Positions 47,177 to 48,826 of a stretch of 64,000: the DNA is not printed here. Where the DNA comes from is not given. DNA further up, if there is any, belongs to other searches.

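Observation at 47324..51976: Two full-length, strongly diverged TssK paralogues in one locus, in an odd divergent/convergent gene geometry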

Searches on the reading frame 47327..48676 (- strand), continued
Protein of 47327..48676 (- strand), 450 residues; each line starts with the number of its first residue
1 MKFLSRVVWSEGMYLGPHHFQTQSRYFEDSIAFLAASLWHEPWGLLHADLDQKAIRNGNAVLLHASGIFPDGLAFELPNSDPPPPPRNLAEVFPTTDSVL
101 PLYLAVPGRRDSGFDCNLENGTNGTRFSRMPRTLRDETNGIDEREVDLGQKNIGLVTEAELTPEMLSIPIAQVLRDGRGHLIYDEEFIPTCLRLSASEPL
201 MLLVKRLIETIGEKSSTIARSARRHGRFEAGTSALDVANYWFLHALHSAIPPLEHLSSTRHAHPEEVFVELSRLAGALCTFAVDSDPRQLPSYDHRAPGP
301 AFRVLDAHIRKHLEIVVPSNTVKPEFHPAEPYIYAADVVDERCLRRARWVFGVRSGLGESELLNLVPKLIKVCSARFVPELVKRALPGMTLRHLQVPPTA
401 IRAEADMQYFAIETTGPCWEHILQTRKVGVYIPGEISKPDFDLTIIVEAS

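Call 38: find_homologous_proteins(query=A1)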
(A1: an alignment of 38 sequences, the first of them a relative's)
Query A1 (38 sequences) (448 aa, profile of the alignment): 1061 proteins with E <= 0.001 among 8000 candidates; the best 120 are listed.
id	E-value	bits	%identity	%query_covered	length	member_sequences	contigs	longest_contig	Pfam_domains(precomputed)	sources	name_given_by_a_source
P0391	2.0e-195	668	44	100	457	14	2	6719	PF05936.18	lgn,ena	-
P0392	6.2e-195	666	40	100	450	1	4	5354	PF05936.18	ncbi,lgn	-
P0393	1.0e-194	666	42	100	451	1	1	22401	PF05936.18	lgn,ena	-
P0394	1.8e-194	665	44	100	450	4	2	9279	PF05936.18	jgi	jgi:type VI secretion system protein ImpJ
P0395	9.4e-194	662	43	100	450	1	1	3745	PF05936.18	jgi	-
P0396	1.0e-193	662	40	100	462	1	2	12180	PF05936.18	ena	-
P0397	1.5e-193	662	41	100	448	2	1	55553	PF05936.18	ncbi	ncbi:MAG: type VI secretion system baseplate subunit TssK [Gemmatimonadota bacterium]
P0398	2.0e-193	661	45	100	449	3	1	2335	PF05936.18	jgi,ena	-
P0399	2.8e-193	661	39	100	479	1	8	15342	PF05936.18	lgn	-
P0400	5.6e-193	660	42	100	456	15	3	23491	PF05936.18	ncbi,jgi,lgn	ncbi:MAG TPA: type VI secretion system baseplate subunit TssK [Gemmatimonadales bacterium]|jgi:type 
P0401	7.7e-193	659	42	100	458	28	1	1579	PF05936.18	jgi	-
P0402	1.5e-192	658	42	100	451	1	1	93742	PF05936.18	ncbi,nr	ncbi:MAG TPA: type VI secretion system baseplate subunit TssK [Gemmatimonadaceae bacterium]|nr:type 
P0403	2.2e-192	658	44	100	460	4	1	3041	PF05936.18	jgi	jgi:type VI secretion system protein ImpJ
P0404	3.4e-192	657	43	100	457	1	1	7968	PF05936.18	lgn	-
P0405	8.4e-192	656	46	100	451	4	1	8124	PF05936.18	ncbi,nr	ncbi:MAG: type VI secretion system baseplate subunit TssK [Acidobacteria bacterium]|nr:type VI secre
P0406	9.3e-192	656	42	100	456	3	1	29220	PF05936.18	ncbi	-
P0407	9.9e-192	656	46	100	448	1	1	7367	PF05936.18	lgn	-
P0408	1.2e-191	655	41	96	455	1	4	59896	PF05936.18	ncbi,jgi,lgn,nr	ncbi:MAG TPA: type VI secretion system baseplate subunit TssK [Gemmatimonadales bacterium]|nr:type V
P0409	1.9e-191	655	44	100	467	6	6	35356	PF05936.18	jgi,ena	jgi:type VI secretion system protein ImpJ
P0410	2.1e-191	655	43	100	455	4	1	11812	PF05936.18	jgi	jgi:type VI secretion system protein ImpJ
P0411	2.7e-191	654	43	100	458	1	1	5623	PF05936.18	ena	-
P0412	3.9e-191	654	42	100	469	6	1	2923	PF05936.18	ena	-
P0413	7.1e-191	653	46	96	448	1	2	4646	PF05936.18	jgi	jgi:type VI secretion system protein ImpJ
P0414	7.5e-191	653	44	100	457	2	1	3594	PF05936.18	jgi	jgi:type VI secretion system protein ImpJ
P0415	7.9e-191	653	42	100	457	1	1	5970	PF05936.18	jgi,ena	-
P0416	8.7e-191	653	41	100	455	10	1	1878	PF05936.18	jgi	jgi:type VI secretion system protein ImpJ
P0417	1.2e-190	652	42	100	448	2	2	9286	PF05936.18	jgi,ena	jgi:type VI secretion system protein ImpJ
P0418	1.2e-190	652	40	100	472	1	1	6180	PF05936.18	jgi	jgi:type VI secretion system protein ImpJ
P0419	1.9e-190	651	40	100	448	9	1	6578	PF05936.18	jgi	jgi:type VI secretion system protein ImpJ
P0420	1.9e-190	651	42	100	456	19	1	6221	PF05936.18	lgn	-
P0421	3.1e-190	651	42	100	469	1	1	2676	PF05936.18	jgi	jgi:type VI secretion system protein ImpJ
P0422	3.3e-190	651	42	100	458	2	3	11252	PF05936.18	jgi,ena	-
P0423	4.0e-190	650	43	100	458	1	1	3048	PF05936.18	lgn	-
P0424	4.6e-190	650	42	97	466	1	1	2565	PF05936.18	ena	-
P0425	4.9e-190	650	41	100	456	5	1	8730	PF05936.18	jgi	jgi:type VI secretion system protein ImpJ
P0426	5.1e-190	650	44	100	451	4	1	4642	PF05936.18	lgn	-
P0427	6.3e-190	650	42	100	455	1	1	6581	PF05936.18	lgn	-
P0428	8.1e-190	649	44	100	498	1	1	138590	PF05936.18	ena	-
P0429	8.4e-190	649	45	100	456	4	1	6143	PF05936.18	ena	-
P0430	8.7e-190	649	43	100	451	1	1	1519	PF05936.18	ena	-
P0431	9.4e-190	649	43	100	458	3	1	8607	PF05936.18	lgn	-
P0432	1.3e-189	649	42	100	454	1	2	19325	PF05936.18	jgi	jgi:type VI secretion system protein ImpJ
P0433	1.5e-189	649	45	100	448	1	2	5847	PF05936.18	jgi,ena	-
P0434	1.5e-189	648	45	100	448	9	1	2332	PF05936.18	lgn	-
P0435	1.8e-189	648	44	100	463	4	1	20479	PF05936.18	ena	-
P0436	1.8e-189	648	41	100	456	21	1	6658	PF05936.18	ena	-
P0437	1.9e-189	648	41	100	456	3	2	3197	PF05936.18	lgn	-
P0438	2.5e-189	648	43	100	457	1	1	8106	PF05936.18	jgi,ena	-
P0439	2.7e-189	648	43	100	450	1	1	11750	PF05936.18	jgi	-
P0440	3.7e-189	647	42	100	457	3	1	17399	PF05936.18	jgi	jgi:type VI secretion system protein ImpJ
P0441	3.8e-189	647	42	100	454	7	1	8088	PF05936.18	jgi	jgi:type VI secretion system protein ImpJ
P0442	4.2e-189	647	44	100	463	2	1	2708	PF05936.18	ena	-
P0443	4.4e-189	647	43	100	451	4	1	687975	PF05936.18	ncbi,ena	-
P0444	5.2e-189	647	44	100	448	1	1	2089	PF05936.18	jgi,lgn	jgi:type VI secretion system protein ImpJ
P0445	7.2e-189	646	44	100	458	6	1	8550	PF05936.18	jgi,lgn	jgi:type VI secretion system protein ImpJ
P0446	7.4e-189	646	45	100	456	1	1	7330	PF05936.18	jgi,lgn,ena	-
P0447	8.7e-189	646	43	100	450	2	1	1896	PF05936.18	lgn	-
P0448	9.1e-189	646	44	100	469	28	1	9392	PF05936.18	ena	-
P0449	9.8e-189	646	44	100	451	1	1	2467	PF05936.18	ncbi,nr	ncbi:MAG TPA: type VI secretion system baseplate subunit TssK [Bryobacteraceae bacterium]|nr:type VI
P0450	1.1e-188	646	43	100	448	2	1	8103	PF05936.18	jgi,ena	-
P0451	1.1e-188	646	42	100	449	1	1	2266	PF05936.18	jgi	jgi:type VI secretion system protein ImpJ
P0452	1.2e-188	646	42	100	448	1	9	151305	PF05936.18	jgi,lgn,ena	-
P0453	1.3e-188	645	42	100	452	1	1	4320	PF05936.18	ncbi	-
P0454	1.5e-188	645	44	100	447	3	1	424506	PF05936.18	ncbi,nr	ncbi:MAG TPA: type VI secretion system baseplate subunit TssK [Bryobacteraceae bacterium]|nr:type VI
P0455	1.6e-188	645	43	100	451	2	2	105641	PF05936.18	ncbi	-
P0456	1.8e-188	645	43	100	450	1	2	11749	PF05936.18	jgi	-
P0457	1.9e-188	645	44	100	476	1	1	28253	PF05936.18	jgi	jgi:type VI secretion system protein ImpJ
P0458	2.2e-188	645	42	100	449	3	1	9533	PF05936.18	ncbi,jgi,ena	ncbi:MAG: type VI secretion system baseplate subunit TssK [Bryobacteraceae bacterium]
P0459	2.5e-188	645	40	100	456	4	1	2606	PF05936.18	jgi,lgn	jgi:type VI secretion system protein ImpJ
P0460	2.5e-188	644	45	100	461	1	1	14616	PF05936.18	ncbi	-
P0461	2.5e-188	644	40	100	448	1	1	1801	PF05936.18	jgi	jgi:type VI secretion system protein ImpJ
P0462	2.6e-188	644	43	100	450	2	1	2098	PF05936.18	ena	-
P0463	2.7e-188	644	46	100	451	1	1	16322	PF05936.18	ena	-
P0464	2.7e-188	644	42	100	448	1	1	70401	PF05936.18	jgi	-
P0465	3.1e-188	644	43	100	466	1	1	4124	PF05936.18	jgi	jgi:type VI secretion system protein ImpJ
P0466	3.2e-188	644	41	100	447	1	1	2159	PF05936.18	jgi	-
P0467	3.2e-188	644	42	100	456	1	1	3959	PF05936.18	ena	-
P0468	3.4e-188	644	40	97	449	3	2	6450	PF05936.18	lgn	-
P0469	3.8e-188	644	43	100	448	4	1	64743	PF05936.18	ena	-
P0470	3.9e-188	644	42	100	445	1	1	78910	PF05936.18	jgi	jgi:type VI secretion system protein ImpJ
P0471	4.7e-188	644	39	100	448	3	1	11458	PF05936.18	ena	-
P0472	5.5e-188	643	43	100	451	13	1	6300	PF05936.18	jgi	jgi:type VI secretion system protein ImpJ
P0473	5.9e-188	643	42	100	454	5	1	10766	PF05936.18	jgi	jgi:type VI secretion system protein ImpJ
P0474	6.9e-188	643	43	100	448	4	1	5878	PF05936.18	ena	-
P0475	8.4e-188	643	42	100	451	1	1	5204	PF05936.18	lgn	-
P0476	8.5e-188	643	41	100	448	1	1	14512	PF05936.18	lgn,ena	-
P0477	8.6e-188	643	41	97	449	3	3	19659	PF05936.18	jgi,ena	jgi:type VI secretion system protein ImpJ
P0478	9.1e-188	643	43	100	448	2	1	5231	PF05936.18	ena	-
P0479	9.2e-188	643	41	100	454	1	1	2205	PF05936.18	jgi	jgi:type VI secretion system protein ImpJ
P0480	9.9e-188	643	42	100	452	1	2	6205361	PF05936.18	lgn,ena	-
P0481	1.0e-187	642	42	100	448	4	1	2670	PF05936.18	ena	-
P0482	1.0e-187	642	44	100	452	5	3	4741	PF05936.18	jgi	jgi:type VI secretion system protein ImpJ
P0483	1.1e-187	642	42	100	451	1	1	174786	PF05936.18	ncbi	-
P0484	1.2e-187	642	38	100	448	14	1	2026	PF05936.18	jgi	jgi:type VI secretion system protein ImpJ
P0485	1.2e-187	642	45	100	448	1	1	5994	PF05936.18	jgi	jgi:type VI secretion system protein ImpJ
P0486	1.2e-187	642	44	100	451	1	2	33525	PF05936.18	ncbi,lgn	-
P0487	1.3e-187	642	41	100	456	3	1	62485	PF05936.18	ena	-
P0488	1.3e-187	642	44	100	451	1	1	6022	PF05936.18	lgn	-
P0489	1.3e-187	642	40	100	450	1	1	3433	PF05936.18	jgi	-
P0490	1.4e-187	642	43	100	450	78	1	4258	PF05936.18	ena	-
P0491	1.5e-187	642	40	100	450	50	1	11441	PF05936.18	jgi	jgi:type VI secretion system protein ImpJ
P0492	1.6e-187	642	43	100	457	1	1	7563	PF05936.18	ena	-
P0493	1.6e-187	642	43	100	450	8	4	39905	PF05936.18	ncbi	ncbi:MAG: type VI secretion system baseplate subunit TssK [Bryobacteraceae bacterium]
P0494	1.6e-187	642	43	100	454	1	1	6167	PF05936.18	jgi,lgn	-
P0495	1.7e-187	642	42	100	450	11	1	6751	PF05936.18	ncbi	-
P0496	1.7e-187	642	41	100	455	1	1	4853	PF05936.18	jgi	jgi:type VI secretion system protein ImpJ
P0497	1.8e-187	642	40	100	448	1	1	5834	PF05936.18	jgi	jgi:type VI secretion system protein ImpJ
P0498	1.8e-187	642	43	100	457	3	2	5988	PF05936.18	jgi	jgi:type VI secretion system protein ImpJ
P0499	1.9e-187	642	43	100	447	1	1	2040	PF05936.18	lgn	-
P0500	1.9e-187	642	42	100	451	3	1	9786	PF05936.18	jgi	jgi:type VI secretion system protein ImpJ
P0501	2.1e-187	641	46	100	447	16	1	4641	PF05936.18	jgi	-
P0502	2.2e-187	641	45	100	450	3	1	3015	PF05936.18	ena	-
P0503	2.3e-187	641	47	100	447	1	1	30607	PF05936.18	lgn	-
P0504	2.3e-187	641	44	100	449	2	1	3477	PF05936.18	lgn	-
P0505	2.5e-187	641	44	97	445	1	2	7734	PF05936.18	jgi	jgi:type VI secretion system protein ImpJ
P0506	3.0e-187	641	44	100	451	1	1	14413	PF05936.18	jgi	jgi:type VI secretion system protein ImpJ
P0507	3.1e-187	641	40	100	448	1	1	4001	PF05936.18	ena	-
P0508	3.1e-187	641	43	100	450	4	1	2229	PF05936.18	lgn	-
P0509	3.5e-187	641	41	100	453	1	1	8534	PF05936.18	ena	-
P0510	3.7e-187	641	46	100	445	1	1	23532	PF05936.18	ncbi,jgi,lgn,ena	jgi:type VI secretion system protein ImpJ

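Call 46: search_solved_structures(query=window:47327-48676:-, show_alignments=1, max_evalue=0.001)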
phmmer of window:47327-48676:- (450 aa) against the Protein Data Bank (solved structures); distinct sequences matched with E-value up to 0.001: 7.
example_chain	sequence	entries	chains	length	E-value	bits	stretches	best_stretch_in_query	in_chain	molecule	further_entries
5m30_A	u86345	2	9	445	3.1e-46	161.3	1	5-443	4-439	Type VI secretion protein | TssK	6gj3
6giy_D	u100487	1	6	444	3.3e-46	161.2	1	5-443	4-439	TssK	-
5y0e_A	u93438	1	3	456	3.9e-43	151.1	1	1-442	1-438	TssK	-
6n38_A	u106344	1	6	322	6.3e-35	124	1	5-320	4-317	Putative type VI secretion protein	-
5mwn_A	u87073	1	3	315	2.5e-34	122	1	5-316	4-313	Type VI secretion protein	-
5m2y_A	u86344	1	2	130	1.3e-05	27.4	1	340-443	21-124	TssK C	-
6xr1_A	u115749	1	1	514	0.00027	23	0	195-237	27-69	dTor_9x57R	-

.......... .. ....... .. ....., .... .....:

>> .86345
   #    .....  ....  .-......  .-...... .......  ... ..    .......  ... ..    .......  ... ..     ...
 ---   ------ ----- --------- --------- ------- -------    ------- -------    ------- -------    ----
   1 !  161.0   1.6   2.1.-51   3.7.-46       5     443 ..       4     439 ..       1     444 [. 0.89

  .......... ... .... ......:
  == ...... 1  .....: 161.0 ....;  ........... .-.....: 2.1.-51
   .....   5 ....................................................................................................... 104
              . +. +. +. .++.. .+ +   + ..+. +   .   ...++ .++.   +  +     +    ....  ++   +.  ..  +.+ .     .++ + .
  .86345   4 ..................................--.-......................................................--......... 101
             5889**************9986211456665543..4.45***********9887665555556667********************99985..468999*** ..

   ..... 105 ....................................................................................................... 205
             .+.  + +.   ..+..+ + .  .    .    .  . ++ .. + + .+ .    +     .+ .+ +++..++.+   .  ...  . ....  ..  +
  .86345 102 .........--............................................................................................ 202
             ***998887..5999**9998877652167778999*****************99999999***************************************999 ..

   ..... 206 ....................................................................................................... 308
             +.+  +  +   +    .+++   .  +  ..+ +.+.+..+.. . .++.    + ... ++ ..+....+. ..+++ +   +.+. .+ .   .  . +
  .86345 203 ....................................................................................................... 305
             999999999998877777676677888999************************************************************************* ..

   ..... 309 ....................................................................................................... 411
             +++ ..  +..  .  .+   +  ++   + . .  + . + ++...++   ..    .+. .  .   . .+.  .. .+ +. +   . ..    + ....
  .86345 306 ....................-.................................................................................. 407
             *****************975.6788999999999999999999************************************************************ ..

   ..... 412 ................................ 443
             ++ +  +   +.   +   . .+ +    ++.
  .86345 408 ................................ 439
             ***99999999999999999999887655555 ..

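Call 52: search_dna_similar(query=window:47327-48676:-, collection=plasmids, mode=protein, max_rows=25)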
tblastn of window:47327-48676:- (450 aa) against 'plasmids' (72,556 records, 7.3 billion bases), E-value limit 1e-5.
Records with a match: 551; places in all: 592; records where one place covers at least 80% of the query: 539.
Best place of each record, by identity: <60% 551.
By first word of the organism name: Ralstonia 126; Rhizobium 94; Escherichia 70; Campylobacter 37; Leisingera 18; Burkholderia 15; Vibrio 15; Cronobacter 14; Pantoea 14; Rahnella 12; and 53 more.
By predicted mobility (MOB-suite, as given by PLSDB): non-mobilizable 267; conjugative 149; mobilizable 135.
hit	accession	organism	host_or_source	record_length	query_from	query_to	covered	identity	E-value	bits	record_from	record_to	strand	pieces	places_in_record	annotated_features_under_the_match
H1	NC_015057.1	Granulicella tundricola MP5ACTX9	-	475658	1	450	100%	56.5%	5e-173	545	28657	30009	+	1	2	tssK: type VI secretion system baseplate subunit TssK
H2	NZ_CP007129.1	Gemmatirosa kalamazoonensis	-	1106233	5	447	98%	38.7%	6e-81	280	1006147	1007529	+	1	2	record has no annotation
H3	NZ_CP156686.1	Burkholderia stagnalis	Bacterial cells,soils collected in ...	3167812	4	445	98%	31.7%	5e-59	216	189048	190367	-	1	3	none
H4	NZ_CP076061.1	Cupriavidus sp. EM10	Pure-cultured cell,sewage water sludge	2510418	4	449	99%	31.3%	2e-60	220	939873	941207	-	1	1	none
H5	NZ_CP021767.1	Ralstonia solanacearum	Solanum lycopersicum,Tomato with ...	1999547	1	447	99%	30.0%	2e-52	197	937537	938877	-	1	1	none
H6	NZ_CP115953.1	Ralstonia solanacearum CFBP2957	Solanum lycopersicum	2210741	1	447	99%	30.0%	2e-52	197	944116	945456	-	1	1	none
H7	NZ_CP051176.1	Ralstonia solanacearum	Whole organism,tomato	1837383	1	447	99%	30.0%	3e-52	196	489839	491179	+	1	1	none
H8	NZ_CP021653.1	Ralstonia solanacearum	Solanum lycopersicum,Tomato with ...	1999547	1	447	99%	29.7%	4e-51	193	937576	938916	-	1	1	none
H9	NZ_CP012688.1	Ralstonia solanacearum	Solanum commersonii,whole organism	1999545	1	447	99%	29.7%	4e-51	193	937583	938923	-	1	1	none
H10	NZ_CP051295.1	Ralstonia solanacearum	Plantain,cell culture,stem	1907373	1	447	99%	29.7%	5e-51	193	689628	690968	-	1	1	none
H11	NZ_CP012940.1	Ralstonia solanacearum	plantain,cell culture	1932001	1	447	99%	29.7%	5e-51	193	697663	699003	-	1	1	none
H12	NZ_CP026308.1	Ralstonia solanacearum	Musa sp.,pure culture,plants with Moko ...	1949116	1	447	99%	29.7%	5e-51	193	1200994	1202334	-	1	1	none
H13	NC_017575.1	Ralstonia solanacearum Po82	-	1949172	1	447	99%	29.7%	5e-51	193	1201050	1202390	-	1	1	none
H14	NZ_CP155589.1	Ralstonia solanacearum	Musa sp.,cell culture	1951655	1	447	99%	29.7%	5e-51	193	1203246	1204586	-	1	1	none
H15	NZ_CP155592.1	Ralstonia solanacearum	Musa sp.,cell culture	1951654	1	447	99%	29.7%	5e-51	193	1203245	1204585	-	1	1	none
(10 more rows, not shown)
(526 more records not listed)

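Call 53: get_annotated_region(hit=H1, flank=14000)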
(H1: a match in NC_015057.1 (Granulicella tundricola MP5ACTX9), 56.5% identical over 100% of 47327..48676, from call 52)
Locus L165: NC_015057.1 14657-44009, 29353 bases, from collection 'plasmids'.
description: Granulicella tundricola MP5ACTX9 plasmid pACIX901, complete sequence
organism: Granulicella tundricola MP5ACTX9 (NCBI taxid 1198114)
taxonomy: Bacteria; Acidobacteriota; Terriglobia; Terriglobales; Acidobacteriaceae; Granulicella; Granulicella tundricola; Granulicella tundricola MP5ACTX9
host: -; source: -; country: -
typing (MOB-suite, as given by PLSDB): non-mobilizable
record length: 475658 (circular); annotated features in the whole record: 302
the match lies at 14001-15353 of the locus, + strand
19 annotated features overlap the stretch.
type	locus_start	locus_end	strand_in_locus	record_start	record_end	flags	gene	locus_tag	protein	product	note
CDS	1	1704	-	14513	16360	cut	tssF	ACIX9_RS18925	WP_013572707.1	type VI secretion system baseplate subunit TssF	GO:0033103 - protein secretion by the type VI secretion system [Evidence IEA]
CDS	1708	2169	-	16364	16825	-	tssE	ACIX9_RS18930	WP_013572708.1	type VI secretion system baseplate subunit TssE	GO:0033103 - protein secretion by the type VI secretion system [Evidence IEA]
CDS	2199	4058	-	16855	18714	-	tssA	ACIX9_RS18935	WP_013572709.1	type VI secretion system protein TssA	-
CDS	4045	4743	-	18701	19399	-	-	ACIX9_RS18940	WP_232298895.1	type VI secretion system accessory protein TagJ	-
CDS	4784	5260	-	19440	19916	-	-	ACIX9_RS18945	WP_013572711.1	type VI secretion system tube protein Hcp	-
CDS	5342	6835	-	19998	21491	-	tssC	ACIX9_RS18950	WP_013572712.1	type VI secretion system contractile sheath large subunit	GO:0033103 - protein secretion by the type VI secretion system [Evidence IEA]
CDS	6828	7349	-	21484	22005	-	tssB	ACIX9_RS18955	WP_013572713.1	type VI secretion system contractile sheath small subunit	GO:0033103 - protein secretion by the type VI secretion system [Evidence IEA]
CDS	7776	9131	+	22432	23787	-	tssK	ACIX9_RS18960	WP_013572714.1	type VI secretion system baseplate subunit TssK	GO:0033103 - protein secretion by the type VI secretion system [Evidence IEA]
CDS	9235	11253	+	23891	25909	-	-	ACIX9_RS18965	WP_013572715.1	amidohydrolase family protein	-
CDS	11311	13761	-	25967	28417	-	-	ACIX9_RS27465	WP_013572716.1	hypothetical protein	-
CDS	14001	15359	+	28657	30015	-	tssK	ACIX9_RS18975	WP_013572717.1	type VI secretion system baseplate subunit TssK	GO:0033103 - protein secretion by the type VI secretion system [Evidence IEA]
CDS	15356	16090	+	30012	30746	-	-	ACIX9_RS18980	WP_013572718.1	DotU family type IV/VI secretion system protein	-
CDS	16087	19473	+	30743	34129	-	-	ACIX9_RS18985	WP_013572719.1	ImcF-related family protein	-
CDS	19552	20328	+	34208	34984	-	-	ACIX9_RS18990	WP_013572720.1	Stp1/IreP family PP2C-type Ser/Thr phosphatase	GO:0006470 - protein dephosphorylation [Evidence IEA]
CDS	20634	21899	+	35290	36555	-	-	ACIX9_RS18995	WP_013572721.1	Xaa-Pro peptidase family protein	GO:0006508 - proteolysis [Evidence IEA]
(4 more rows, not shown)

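Call 54: get_annotated_region(hit=H2, flank=14000)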
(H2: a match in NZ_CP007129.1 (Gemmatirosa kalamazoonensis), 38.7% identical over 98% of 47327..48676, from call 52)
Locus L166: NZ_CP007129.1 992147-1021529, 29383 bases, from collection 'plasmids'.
description: Gemmatirosa kalamazoonensis strain KBS708 plasmid 1, complete sequence
organism: Gemmatirosa kalamazoonensis (NCBI taxid 861299)
taxonomy: Bacteria; Gemmatimonadota; Gemmatimonadia; Gemmatimonadales; Gemmatimonadaceae; Gemmatirosa; Gemmatirosa kalamazoonensis
host: -; source: -; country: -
typing (MOB-suite, as given by PLSDB): non-mobilizable
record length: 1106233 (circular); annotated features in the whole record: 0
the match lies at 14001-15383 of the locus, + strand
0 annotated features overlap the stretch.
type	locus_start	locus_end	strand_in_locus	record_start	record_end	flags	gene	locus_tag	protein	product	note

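Call 63: search_protein_families(library=pfam, proteins=[L131:2043-3992:-, L098:5099-6916:-, L119:8049-9866:-, L166:11967-13841:-, L165:11311-13761:-, L088:8426-9940:-], max_evalue=1)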
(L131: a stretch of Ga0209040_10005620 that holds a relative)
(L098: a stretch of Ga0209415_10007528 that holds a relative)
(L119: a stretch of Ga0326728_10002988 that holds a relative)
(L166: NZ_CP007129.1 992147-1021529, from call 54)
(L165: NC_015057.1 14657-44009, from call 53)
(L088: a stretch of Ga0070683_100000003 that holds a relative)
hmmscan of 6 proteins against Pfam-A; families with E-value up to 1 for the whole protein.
L131:2043-3992:- (649 aa): 0 families

L098:5099-6916:- (605 aa): 0 families

L119:8049-9866:- (605 aa): 0 families

L166:11967-13841:- (624 aa): 0 families

L165:11311-13761:- (816 aa): 0 families

L088:8426-9940:- (504 aa): 0 families
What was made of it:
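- On Hanks-type protein kinase (N-lobe), for the N-terminal domain of distant homologues of the repeat protein: No Pfam hit (call 63).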
